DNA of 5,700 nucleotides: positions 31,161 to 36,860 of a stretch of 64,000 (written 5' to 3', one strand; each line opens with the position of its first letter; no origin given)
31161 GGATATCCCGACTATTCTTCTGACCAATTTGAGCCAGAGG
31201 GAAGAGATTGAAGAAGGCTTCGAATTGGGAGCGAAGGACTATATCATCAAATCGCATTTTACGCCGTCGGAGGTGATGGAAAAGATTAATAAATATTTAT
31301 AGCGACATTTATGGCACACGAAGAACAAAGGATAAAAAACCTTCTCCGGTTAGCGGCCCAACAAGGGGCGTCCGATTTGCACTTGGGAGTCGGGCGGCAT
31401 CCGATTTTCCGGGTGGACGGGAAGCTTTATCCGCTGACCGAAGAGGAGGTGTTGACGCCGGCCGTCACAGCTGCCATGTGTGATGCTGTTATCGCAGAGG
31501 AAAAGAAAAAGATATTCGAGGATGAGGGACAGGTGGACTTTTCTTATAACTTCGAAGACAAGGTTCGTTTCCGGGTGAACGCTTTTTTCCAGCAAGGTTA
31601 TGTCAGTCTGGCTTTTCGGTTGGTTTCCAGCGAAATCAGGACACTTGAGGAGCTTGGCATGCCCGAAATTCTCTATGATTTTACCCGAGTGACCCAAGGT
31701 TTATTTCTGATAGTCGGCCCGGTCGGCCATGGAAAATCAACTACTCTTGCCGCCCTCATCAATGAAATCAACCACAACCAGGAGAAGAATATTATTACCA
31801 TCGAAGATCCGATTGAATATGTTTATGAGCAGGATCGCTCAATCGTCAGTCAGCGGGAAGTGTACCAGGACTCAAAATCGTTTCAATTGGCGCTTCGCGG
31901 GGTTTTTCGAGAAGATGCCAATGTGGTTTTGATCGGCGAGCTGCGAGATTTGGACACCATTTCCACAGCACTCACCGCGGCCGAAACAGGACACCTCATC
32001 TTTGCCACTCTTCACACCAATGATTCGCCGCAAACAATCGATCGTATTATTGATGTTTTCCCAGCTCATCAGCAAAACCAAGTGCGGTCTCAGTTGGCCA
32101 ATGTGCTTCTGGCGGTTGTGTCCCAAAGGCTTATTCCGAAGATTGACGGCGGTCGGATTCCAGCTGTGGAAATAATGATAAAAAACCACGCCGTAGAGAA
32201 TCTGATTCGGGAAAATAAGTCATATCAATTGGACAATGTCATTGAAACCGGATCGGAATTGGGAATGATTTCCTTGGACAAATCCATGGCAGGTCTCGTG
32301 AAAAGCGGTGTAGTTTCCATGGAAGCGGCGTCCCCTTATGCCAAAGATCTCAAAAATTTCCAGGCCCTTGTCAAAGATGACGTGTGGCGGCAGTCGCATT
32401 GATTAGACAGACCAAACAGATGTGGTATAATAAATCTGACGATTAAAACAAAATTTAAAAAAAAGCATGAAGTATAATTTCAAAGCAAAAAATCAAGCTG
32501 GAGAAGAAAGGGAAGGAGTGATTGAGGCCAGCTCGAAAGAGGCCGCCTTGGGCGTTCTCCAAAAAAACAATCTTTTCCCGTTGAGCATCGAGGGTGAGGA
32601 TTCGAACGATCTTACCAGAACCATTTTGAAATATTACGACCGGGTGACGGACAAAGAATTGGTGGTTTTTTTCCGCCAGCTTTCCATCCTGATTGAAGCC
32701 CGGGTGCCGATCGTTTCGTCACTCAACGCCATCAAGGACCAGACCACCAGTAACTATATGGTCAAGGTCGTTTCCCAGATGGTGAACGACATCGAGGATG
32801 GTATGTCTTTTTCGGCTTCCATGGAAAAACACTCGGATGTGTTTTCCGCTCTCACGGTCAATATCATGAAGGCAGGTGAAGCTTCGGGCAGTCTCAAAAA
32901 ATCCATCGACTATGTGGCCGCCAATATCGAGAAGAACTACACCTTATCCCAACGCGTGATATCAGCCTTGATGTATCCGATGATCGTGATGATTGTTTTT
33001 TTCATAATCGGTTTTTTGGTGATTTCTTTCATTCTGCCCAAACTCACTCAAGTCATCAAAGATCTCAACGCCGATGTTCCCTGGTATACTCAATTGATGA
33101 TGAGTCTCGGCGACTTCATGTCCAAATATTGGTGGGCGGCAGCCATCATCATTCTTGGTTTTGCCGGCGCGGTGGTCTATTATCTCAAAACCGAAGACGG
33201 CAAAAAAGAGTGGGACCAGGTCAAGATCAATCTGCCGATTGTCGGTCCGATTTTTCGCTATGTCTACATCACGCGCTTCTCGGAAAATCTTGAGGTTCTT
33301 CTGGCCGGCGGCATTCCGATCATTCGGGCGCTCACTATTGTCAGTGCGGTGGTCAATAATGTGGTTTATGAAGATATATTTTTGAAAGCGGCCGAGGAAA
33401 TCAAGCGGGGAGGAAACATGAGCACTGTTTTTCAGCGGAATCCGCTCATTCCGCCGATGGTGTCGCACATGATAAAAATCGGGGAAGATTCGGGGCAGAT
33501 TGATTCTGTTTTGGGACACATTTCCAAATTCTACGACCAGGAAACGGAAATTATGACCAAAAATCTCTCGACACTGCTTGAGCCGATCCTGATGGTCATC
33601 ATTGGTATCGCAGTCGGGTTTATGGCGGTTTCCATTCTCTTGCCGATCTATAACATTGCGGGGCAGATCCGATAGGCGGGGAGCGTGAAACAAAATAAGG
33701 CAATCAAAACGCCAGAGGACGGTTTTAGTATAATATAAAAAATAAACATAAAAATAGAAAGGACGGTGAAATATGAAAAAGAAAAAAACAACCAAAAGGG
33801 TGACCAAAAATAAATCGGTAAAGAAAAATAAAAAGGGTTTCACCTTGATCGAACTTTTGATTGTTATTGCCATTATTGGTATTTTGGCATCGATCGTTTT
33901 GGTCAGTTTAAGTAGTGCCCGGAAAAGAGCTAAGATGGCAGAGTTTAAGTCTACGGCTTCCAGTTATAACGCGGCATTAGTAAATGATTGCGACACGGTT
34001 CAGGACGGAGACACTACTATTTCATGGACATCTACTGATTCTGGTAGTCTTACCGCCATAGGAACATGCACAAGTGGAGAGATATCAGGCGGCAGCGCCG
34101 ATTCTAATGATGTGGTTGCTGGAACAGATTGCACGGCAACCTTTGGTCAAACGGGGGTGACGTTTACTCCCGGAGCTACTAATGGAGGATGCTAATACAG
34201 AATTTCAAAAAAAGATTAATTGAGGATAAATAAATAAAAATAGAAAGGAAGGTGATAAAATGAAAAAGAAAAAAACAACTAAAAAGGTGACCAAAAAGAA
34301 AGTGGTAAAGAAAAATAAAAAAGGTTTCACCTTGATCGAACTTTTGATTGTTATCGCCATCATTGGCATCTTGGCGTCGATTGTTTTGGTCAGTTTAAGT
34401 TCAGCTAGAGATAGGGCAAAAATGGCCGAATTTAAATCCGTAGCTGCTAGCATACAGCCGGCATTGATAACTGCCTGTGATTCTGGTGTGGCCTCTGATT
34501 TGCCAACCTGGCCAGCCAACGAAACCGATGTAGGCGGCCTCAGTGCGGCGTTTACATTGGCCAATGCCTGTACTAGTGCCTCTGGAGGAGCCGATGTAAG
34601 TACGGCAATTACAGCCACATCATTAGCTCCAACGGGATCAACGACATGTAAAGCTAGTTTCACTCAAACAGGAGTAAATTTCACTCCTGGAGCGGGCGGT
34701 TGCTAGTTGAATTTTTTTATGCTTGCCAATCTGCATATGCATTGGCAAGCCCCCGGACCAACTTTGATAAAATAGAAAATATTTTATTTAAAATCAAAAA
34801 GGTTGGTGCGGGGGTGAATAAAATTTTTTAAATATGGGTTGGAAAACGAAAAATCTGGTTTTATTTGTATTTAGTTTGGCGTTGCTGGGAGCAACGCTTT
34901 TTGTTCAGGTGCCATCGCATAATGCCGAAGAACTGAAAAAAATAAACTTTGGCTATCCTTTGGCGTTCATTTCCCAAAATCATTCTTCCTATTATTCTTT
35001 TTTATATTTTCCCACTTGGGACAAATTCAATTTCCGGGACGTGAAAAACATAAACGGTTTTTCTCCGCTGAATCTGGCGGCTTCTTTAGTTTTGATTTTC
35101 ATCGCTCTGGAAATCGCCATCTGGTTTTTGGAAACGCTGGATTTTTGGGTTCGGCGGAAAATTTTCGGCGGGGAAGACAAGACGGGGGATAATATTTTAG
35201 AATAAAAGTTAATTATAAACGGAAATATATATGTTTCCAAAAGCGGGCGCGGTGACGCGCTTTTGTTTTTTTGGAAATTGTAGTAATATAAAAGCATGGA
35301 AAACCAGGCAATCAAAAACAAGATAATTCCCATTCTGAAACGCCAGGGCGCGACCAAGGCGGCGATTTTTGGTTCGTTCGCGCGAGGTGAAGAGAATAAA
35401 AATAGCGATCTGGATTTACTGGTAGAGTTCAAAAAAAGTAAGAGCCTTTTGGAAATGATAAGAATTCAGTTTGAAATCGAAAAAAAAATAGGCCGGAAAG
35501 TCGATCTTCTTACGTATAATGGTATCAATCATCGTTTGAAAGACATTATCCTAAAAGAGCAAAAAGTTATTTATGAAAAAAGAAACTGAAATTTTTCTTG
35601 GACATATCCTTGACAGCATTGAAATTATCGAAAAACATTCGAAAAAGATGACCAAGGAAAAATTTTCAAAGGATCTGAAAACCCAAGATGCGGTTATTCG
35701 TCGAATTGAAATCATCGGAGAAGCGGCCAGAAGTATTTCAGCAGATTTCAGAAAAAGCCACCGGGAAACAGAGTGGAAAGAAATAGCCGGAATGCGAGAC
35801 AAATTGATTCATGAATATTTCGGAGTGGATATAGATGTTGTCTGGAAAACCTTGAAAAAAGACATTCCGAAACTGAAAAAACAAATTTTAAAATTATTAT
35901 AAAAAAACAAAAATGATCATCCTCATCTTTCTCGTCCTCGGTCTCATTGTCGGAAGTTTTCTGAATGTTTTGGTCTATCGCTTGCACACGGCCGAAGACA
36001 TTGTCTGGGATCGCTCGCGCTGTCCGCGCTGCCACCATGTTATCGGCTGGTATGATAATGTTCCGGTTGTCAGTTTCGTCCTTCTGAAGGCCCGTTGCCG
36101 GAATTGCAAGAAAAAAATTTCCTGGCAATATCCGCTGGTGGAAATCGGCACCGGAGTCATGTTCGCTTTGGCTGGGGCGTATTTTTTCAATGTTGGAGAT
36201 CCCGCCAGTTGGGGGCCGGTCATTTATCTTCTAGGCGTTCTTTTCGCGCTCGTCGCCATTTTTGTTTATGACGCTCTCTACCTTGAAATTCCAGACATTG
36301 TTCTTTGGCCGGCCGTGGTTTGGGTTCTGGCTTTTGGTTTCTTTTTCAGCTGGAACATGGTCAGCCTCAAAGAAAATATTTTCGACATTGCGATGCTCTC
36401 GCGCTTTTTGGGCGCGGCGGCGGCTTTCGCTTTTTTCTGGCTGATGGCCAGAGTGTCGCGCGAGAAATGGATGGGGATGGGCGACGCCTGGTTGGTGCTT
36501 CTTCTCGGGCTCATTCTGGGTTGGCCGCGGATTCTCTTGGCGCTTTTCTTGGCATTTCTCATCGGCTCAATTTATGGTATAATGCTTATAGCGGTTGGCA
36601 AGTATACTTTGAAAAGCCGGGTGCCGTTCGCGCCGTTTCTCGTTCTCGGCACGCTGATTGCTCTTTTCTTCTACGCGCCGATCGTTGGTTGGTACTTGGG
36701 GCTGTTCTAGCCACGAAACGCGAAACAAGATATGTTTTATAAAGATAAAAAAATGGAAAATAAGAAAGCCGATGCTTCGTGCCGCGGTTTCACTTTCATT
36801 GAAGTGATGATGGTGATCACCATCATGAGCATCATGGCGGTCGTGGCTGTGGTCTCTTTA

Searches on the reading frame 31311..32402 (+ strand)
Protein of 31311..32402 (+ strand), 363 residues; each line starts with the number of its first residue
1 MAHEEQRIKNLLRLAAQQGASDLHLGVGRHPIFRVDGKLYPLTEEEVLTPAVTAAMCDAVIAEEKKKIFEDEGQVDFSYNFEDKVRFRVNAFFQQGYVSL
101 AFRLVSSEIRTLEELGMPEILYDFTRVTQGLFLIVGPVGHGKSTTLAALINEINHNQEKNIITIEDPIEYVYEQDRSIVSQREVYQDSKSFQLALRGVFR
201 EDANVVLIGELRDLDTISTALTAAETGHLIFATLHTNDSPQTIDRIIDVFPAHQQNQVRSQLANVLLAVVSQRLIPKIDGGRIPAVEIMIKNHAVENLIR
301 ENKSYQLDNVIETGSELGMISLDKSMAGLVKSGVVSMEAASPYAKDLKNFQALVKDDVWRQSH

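Call 54: search_protein_families(library=pfam, proteins=[window:31311-32402:+], max_evalue=0.0001)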
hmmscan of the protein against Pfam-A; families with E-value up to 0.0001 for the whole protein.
window:31311-32402:+ (363 aa): 1 family
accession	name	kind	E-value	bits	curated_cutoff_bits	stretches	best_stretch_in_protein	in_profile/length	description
PF00437.27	T2SSE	-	3.3e-43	148.2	24.9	1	6-278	10-281/370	Type II/IV secretion system protein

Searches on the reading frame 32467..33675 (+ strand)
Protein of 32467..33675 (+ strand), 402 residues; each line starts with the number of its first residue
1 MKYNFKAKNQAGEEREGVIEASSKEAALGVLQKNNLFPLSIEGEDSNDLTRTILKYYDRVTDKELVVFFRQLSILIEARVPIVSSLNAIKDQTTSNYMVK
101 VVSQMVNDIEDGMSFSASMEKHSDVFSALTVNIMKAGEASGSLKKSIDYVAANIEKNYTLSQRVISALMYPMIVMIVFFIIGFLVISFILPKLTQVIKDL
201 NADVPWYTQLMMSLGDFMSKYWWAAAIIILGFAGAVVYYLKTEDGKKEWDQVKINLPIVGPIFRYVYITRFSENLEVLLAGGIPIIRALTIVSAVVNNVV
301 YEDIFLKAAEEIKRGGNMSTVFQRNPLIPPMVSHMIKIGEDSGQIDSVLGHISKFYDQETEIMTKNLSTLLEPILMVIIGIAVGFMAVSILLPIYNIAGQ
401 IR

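Call 54: search_protein_families(library=pfam, proteins=[window:32467-33675:+], max_evalue=0.0001)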
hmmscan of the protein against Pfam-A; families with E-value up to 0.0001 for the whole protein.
window:32467-33675:+ (402 aa): 1 family
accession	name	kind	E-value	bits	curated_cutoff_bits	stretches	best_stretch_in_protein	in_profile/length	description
PF00482.28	T2SSF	-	4.1e-54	182.3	25.2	2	68-191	1-125/125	Type II secretion system (T2SS), protein F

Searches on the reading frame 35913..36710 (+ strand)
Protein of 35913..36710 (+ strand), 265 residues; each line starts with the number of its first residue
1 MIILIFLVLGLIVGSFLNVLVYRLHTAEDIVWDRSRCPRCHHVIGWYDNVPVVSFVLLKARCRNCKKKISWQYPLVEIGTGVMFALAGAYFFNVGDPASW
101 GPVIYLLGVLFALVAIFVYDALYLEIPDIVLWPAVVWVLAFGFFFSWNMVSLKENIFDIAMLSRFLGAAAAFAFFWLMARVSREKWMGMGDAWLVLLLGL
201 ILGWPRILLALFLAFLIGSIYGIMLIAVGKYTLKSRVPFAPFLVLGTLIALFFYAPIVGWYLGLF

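Call 54: search_protein_families(library=pfam, proteins=[window:35913-36710:+], max_evalue=0.0001)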
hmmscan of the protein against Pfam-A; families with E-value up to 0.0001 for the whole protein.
window:35913-36710:+ (265 aa): 2 families
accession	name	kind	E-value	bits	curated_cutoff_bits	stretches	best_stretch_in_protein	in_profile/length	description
PF06750.18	A24_N_bact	-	1e-33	115.7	23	1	8-88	1-81/84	Bacterial Peptidase A24 N-terminal domain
PF01478.23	Peptidase_A24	-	1.1e-11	45.5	26.5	1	110-223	4-104/104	Type IV leader peptidase family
